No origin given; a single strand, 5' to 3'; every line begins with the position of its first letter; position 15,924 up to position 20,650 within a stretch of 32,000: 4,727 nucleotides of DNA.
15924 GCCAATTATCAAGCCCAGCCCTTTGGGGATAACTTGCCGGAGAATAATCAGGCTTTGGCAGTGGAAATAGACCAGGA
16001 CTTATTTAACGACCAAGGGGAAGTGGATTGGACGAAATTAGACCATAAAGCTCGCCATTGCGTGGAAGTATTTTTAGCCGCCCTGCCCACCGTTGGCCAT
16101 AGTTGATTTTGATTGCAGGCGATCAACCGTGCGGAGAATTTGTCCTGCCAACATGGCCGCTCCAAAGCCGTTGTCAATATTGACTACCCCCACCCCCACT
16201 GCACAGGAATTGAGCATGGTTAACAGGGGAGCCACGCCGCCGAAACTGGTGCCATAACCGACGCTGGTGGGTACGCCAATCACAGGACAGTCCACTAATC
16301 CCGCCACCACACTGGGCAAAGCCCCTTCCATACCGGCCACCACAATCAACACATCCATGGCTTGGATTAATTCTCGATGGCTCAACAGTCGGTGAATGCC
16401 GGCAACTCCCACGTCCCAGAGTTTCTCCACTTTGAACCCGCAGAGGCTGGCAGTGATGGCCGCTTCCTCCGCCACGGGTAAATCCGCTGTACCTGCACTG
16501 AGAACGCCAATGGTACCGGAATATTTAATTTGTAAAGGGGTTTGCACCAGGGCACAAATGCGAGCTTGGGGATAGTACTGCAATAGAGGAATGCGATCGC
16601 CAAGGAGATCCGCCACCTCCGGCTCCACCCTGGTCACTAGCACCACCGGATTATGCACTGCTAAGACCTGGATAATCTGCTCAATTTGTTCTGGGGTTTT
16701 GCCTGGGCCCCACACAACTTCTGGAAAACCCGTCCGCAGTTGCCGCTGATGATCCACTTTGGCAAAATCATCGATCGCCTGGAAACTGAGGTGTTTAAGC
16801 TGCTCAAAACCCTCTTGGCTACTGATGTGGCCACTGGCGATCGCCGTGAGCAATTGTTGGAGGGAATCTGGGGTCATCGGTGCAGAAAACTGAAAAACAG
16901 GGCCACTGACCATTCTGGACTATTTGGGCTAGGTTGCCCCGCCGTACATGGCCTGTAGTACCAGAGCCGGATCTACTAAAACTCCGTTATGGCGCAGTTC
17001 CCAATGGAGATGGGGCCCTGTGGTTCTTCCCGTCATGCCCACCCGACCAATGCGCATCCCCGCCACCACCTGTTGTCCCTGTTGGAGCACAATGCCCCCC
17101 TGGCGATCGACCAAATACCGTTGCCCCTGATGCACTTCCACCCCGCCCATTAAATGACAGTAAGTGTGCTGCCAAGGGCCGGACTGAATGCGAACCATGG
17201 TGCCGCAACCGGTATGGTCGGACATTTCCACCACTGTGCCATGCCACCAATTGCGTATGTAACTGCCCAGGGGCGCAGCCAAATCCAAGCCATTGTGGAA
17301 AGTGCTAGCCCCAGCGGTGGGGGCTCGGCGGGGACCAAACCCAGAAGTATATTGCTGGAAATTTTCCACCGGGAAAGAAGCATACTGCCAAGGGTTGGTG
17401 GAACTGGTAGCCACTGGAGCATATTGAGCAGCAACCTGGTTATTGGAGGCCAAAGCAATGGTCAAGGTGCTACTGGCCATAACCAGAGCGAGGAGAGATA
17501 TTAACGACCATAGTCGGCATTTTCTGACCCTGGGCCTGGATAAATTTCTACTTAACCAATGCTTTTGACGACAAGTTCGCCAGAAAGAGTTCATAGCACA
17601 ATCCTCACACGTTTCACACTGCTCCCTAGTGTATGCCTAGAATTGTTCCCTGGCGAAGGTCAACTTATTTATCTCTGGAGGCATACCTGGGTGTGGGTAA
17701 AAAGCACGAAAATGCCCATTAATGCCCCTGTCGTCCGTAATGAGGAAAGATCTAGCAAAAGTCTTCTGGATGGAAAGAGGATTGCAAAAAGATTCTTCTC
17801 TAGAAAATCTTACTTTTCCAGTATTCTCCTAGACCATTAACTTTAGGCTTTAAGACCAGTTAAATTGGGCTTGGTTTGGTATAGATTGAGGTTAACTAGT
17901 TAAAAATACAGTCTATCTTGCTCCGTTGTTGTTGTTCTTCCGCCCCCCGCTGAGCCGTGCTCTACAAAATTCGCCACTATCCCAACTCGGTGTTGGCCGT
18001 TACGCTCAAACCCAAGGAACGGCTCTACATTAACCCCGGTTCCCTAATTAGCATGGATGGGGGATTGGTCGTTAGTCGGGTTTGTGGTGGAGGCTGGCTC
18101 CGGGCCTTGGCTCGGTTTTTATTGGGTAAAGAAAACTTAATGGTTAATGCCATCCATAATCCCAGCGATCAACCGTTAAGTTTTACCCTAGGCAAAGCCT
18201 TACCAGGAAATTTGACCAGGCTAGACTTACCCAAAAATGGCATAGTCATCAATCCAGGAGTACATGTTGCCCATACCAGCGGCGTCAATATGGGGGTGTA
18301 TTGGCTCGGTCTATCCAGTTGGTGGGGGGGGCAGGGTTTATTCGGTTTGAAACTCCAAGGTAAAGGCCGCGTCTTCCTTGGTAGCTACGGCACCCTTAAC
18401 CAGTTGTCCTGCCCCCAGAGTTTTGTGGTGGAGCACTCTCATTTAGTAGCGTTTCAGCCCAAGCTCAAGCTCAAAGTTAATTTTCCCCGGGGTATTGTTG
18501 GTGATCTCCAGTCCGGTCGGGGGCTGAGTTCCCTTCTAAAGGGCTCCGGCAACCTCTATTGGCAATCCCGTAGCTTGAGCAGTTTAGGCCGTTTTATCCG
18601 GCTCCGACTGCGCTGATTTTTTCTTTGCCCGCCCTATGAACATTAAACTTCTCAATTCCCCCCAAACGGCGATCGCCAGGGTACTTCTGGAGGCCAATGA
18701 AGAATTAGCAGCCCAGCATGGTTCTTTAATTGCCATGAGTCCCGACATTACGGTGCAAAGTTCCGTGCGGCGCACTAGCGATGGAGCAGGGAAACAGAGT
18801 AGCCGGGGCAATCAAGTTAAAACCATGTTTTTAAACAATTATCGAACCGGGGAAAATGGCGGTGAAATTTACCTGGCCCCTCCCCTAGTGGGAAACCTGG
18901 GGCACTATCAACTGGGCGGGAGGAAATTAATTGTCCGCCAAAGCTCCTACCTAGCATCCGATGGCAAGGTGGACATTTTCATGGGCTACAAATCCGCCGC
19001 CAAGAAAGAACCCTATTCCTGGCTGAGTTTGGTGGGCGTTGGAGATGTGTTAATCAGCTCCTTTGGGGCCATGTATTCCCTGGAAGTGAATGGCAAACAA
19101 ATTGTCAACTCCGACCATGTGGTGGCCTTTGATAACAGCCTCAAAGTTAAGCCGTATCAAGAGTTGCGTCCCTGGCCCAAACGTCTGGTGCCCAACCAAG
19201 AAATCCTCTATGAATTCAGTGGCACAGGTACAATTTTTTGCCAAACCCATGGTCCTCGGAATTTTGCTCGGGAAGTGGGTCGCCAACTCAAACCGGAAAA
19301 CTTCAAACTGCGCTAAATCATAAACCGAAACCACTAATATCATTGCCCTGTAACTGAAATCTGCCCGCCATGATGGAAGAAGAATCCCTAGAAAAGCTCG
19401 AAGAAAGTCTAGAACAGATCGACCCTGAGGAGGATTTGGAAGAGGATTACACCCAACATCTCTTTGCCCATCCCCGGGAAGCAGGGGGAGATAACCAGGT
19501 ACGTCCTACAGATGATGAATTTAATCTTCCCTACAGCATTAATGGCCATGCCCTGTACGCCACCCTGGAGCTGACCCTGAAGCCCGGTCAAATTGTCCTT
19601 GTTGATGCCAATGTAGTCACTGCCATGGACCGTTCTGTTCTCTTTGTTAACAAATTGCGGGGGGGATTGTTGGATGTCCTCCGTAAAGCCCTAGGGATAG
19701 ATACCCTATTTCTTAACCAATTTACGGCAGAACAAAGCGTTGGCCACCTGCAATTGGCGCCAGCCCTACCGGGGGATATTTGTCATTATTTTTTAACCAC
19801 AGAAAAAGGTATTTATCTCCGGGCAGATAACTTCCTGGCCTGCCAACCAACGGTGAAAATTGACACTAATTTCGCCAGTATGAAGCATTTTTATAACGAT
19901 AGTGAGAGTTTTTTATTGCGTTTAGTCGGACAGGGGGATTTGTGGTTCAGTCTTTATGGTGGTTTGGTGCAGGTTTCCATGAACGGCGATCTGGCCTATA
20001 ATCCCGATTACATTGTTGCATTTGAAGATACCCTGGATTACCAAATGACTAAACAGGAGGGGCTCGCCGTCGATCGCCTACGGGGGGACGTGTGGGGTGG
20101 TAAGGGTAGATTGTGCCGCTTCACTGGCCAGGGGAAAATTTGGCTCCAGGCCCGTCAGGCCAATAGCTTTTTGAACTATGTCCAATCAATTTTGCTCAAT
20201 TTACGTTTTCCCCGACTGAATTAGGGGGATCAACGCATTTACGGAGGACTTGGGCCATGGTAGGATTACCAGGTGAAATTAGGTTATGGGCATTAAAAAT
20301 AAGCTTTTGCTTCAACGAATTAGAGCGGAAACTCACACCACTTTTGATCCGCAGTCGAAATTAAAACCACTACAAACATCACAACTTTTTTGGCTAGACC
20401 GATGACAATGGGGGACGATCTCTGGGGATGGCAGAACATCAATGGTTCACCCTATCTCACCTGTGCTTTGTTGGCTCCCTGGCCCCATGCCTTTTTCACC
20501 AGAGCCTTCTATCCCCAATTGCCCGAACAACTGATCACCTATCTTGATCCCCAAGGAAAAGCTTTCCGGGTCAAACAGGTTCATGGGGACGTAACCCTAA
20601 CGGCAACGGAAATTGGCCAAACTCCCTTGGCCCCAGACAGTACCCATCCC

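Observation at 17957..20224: Tandem trio of strongly diverged AIM24/DUF124-like paralogs forming an apparent operon of unknown function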

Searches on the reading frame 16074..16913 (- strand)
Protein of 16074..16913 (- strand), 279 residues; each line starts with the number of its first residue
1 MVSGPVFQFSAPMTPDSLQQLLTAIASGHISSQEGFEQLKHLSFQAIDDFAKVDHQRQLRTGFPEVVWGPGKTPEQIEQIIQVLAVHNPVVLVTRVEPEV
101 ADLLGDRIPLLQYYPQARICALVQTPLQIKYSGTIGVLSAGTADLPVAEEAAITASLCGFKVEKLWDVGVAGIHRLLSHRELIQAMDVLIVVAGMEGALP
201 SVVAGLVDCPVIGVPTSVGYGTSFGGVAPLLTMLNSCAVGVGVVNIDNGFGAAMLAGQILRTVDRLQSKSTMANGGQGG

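Call 3: search_protein_families(library=pfam, proteins=[window:16074-16913:-], max_evalue=0.01)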
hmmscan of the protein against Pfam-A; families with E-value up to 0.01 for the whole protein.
window:16074-16913:- (279 aa): 1 family
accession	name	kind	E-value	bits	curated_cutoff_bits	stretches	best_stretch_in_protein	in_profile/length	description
PF00731.26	AIRC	-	7.1e-17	61.7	30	1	135-265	2-132/148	AIR carboxylase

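Call 4: search_protein_families(library=ncbifam, proteins=[window:16074-16913:-], max_evalue=0.01)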
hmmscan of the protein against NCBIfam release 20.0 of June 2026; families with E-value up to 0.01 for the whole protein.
window:16074-16913:- (279 aa): 2 families
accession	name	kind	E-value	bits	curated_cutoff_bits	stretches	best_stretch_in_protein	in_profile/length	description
NF033503.1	LarB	equivalog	1.5e-87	292.7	175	1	53-261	1-208/209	nickel pincer cofactor biosynthesis protein LarB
TIGR01162.1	purE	equivalog_domain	2e-10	40.4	149.6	1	184-264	52-130/156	5-(carboxyamino)imidazole ribonucleotide mutase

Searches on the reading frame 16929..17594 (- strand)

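Call 3: search_protein_families(library=pfam, proteins=[window:16929-17594:-], max_evalue=0.01)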
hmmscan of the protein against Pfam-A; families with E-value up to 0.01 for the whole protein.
window:16929-17594:- (221 aa): 1 family
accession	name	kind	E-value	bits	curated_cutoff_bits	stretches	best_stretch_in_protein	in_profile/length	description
PF01551.29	Peptidase_M23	-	7.6e-22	77.8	28.7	2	169-209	56-96/96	Peptidase family M23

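Call 4: search_protein_families(library=ncbifam, proteins=[window:16929-17594:-], max_evalue=0.01)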
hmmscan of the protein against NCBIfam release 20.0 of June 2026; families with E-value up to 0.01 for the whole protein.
window:16929-17594:- (221 aa): 10 families
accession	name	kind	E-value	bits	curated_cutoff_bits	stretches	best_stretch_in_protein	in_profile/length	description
NF053825.1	PdgNdpepShyA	equivalog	2.5e-17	62.7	700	1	72-209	267-389/425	peptidoglycan DD-endopeptidase ShyA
NF008652.0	PRK11649.1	equivalog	1.9e-14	53.2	341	1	71-209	283-406/439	murein DD-endopeptidase MepM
NF053824.1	PdgNdpepShyC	equivalog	2.2e-13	49.9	700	1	78-210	273-390/429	peptidoglycan DD-endopeptidase ShyC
NF052530.1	Heli_ShapePgp3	exception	6.6e-12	45.1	300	2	169-212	220-263/270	peptidoglycan metallopeptidase Pgp3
NF052336.1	PdgHdaseHSB100310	equivalog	5.2e-10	39.2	500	1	73-205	34-146/316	peptidoglycan hydrolase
NF041208.1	celldiv_DipM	equivalog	3e-06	26.7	740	1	166-213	370-417/419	cell division endopeptidase DipM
NF052529.1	PG_M23_Pgp6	exception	0.00021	20.1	600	1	97-209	332-428/452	peptidoglycan metallopeptidase Pgp6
NF050804.1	CellDivDipMCaul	equivalog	0.0012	17.7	900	1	171-212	584-631/634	cell division endopeptidase DipM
NF008644.1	PRK11637.1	equivalog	0.0022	17.1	270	1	118-210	287-380/385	murein hydrolase activator EnvC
NF040883.1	amid_act_ActS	equivalog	0.01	15.2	375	0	168-212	189-232/242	amidase activator ActS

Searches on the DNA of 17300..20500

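Call 102: search_rna_families(source=window, start=17300, end=20500, threshold=evalue, max_evalue=1)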
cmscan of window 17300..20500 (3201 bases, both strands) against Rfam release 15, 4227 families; matches with E-value up to 1: 0.
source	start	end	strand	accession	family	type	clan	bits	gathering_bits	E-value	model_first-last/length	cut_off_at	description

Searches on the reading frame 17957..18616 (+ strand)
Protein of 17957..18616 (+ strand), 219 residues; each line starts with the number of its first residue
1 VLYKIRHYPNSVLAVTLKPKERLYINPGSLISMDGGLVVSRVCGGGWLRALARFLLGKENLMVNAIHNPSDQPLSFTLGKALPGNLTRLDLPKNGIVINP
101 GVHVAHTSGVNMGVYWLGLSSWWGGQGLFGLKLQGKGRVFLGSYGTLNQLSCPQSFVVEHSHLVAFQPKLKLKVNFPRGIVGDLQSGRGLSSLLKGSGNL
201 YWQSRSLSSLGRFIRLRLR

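Call 3: search_protein_families(library=pfam, proteins=[window:17957-18616:+], max_evalue=0.01)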
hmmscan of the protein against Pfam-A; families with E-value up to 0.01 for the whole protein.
window:17957-18616:+ (219 aa): 1 family
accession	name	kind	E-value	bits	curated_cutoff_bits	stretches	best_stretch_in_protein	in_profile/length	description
PF01987.23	AIM24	-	1.1e-42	146.6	25.7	1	3-205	1-205/205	Mitochondrial biogenesis AIM24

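Call 4: search_protein_families(library=ncbifam, proteins=[window:17957-18616:+], max_evalue=0.01)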
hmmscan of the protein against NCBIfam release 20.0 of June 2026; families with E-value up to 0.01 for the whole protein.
window:17957-18616:+ (219 aa): 1 family
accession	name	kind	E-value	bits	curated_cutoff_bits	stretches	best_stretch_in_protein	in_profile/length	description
TIGR00266.1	TIGR00266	hypoth_equivalog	3.9e-95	317.6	96.6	1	1-219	1-219/222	TIGR00266 family protein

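Call 67: search_protein_families(library=padloc, proteins=[window:17957-18616:+], max_evalue=0.01)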
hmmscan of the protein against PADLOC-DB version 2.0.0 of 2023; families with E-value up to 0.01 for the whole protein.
window:17957-18616:+ (219 aa): 0 families

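Call 68: search_protein_families(library=phrogs, proteins=[window:17957-18616:+], max_evalue=0.01)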
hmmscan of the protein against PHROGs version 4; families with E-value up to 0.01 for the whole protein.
window:17957-18616:+ (219 aa): 0 families
